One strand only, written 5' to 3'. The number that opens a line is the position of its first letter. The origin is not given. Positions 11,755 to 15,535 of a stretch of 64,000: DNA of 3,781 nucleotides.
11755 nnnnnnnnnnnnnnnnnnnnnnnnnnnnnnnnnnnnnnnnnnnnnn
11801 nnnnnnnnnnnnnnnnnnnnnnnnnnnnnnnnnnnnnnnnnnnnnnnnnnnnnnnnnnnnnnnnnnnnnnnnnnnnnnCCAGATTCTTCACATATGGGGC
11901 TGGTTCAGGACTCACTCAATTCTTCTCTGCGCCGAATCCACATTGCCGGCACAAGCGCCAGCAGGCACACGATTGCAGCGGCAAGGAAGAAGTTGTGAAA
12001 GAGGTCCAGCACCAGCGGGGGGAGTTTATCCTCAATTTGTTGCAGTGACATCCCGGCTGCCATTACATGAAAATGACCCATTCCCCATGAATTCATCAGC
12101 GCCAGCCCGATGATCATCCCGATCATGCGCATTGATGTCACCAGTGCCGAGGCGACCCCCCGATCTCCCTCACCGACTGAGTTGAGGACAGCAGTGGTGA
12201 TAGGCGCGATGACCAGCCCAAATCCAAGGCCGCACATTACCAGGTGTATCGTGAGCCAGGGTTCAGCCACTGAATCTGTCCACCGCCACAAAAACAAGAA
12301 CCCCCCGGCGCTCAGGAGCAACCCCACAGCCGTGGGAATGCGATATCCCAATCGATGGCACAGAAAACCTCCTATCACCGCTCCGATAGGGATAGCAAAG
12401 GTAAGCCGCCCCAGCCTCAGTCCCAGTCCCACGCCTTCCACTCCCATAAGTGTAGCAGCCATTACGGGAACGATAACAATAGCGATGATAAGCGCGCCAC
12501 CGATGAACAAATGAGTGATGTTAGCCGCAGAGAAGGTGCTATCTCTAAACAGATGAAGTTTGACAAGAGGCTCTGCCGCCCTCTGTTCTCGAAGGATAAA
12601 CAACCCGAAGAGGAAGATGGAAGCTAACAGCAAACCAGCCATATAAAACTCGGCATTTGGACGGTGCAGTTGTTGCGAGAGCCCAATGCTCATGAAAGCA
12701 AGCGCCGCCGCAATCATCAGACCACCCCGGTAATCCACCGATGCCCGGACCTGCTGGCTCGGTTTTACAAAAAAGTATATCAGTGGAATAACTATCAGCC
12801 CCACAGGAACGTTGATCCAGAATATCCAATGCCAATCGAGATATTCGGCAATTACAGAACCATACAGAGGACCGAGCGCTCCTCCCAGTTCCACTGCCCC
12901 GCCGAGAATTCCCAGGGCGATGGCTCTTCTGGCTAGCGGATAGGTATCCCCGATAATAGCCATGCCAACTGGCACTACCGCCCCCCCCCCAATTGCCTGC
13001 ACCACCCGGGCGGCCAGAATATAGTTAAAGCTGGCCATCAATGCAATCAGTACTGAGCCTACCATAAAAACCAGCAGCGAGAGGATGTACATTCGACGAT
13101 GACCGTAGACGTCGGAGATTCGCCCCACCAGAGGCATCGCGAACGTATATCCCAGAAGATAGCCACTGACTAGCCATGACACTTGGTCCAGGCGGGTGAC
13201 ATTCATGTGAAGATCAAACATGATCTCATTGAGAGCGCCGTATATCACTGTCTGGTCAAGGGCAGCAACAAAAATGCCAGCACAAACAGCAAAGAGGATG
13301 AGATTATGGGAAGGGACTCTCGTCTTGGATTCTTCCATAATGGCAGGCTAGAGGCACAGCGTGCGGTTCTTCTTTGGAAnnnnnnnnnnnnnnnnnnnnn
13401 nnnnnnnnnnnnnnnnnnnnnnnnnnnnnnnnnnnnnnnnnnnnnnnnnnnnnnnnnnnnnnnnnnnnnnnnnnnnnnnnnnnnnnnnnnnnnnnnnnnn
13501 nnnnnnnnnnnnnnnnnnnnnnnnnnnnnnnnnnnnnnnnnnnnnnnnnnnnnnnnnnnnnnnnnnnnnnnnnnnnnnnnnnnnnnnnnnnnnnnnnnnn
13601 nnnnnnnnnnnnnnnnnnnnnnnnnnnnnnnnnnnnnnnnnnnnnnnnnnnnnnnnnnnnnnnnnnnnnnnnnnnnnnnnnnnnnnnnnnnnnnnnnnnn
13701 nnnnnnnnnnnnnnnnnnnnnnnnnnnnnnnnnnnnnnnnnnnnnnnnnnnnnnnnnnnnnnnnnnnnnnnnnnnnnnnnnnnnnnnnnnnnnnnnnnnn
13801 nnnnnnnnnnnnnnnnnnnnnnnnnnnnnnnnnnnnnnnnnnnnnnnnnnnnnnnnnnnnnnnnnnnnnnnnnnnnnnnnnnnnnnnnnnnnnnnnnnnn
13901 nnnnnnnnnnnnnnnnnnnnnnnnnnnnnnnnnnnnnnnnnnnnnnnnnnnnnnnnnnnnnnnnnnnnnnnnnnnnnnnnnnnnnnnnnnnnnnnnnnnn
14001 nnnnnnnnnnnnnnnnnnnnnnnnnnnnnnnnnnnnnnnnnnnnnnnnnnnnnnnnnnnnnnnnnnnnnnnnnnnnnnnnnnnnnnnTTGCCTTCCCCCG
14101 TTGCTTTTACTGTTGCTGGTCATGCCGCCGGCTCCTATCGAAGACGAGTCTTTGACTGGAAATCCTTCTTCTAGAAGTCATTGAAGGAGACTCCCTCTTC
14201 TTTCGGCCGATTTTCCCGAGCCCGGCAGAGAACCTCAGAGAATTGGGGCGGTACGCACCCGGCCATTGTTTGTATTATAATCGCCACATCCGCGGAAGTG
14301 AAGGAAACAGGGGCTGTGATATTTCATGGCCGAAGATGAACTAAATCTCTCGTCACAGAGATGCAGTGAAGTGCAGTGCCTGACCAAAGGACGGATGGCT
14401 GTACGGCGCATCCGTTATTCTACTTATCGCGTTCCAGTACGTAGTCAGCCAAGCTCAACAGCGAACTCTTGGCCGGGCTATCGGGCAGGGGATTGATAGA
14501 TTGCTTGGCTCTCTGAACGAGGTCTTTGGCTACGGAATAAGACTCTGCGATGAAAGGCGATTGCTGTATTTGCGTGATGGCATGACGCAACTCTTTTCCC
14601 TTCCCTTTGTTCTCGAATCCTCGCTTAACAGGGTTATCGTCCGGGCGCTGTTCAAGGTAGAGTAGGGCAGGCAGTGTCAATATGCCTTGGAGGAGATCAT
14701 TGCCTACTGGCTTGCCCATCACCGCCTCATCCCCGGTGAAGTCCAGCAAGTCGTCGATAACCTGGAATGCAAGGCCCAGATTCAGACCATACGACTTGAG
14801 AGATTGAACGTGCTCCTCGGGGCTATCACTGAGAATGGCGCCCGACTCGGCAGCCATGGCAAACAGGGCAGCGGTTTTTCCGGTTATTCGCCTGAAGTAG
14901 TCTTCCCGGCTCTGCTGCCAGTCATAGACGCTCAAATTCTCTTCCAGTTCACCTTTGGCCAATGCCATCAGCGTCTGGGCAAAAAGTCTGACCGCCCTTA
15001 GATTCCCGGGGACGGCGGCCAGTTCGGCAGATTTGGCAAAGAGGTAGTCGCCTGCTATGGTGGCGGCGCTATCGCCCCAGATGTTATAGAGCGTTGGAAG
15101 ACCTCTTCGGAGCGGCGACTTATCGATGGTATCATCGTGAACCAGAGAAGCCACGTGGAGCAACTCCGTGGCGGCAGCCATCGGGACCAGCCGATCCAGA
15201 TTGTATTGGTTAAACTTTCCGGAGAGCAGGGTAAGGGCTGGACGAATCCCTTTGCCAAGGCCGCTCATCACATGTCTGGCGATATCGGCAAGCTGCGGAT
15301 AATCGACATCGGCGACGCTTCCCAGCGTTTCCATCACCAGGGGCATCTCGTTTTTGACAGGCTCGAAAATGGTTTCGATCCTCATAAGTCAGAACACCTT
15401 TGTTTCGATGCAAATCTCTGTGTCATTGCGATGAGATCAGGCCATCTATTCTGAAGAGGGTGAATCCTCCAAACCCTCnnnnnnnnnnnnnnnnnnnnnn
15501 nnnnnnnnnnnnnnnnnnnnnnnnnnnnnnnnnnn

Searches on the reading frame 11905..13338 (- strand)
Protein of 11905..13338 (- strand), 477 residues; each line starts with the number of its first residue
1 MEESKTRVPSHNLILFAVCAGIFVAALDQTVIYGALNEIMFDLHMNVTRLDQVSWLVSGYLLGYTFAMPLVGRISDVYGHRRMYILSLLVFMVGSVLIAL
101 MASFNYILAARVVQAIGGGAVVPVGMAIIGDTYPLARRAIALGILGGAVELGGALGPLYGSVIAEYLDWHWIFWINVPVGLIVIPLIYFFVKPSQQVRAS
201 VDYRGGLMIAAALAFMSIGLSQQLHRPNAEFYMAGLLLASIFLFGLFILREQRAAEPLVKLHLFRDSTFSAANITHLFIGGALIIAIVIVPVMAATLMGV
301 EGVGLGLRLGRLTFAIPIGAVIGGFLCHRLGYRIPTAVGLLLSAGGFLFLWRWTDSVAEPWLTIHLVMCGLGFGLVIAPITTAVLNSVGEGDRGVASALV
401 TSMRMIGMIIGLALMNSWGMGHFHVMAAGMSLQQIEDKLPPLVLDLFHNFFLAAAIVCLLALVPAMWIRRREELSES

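Call 16: search_protein_families(library=pfam, proteins=[window:11905-13338:-], max_evalue=0.0001)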
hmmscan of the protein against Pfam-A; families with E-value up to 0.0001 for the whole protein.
window:11905-13338:- (477 aa): 3 families
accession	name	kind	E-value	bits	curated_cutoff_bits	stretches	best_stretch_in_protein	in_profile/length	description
PF07690.21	MFS_1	-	1.9e-54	185.3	33.4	1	19-411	2-346/347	Major Facilitator Superfamily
PF00083.30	Sugar_tr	-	9.8e-09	35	22.3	1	16-189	4-190/452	Sugar (and other) transporter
PF06609.19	TRI12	-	6.5e-07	28.6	23.2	1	17-290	52-332/599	Fungal trichothecene efflux pump (TRI12)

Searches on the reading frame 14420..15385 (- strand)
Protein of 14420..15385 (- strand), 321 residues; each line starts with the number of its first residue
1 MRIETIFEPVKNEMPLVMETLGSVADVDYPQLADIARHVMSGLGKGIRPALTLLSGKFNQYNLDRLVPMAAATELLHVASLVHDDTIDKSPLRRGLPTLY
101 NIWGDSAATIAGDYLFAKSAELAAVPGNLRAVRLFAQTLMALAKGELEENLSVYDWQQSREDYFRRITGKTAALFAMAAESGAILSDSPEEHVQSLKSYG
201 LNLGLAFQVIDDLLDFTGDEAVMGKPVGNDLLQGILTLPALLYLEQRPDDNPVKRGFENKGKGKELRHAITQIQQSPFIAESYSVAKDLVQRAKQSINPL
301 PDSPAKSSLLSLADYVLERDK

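Call 16: search_protein_families(library=pfam, proteins=[window:14420-15385:-], max_evalue=0.0001)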
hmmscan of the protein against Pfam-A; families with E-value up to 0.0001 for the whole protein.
window:14420-15385:- (321 aa): 1 family
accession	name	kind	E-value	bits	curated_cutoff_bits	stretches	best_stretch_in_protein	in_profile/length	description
PF00348.22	polyprenyl_synt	-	3.9e-62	210.2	27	1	31-261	3-238/251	Polyprenyl synthetase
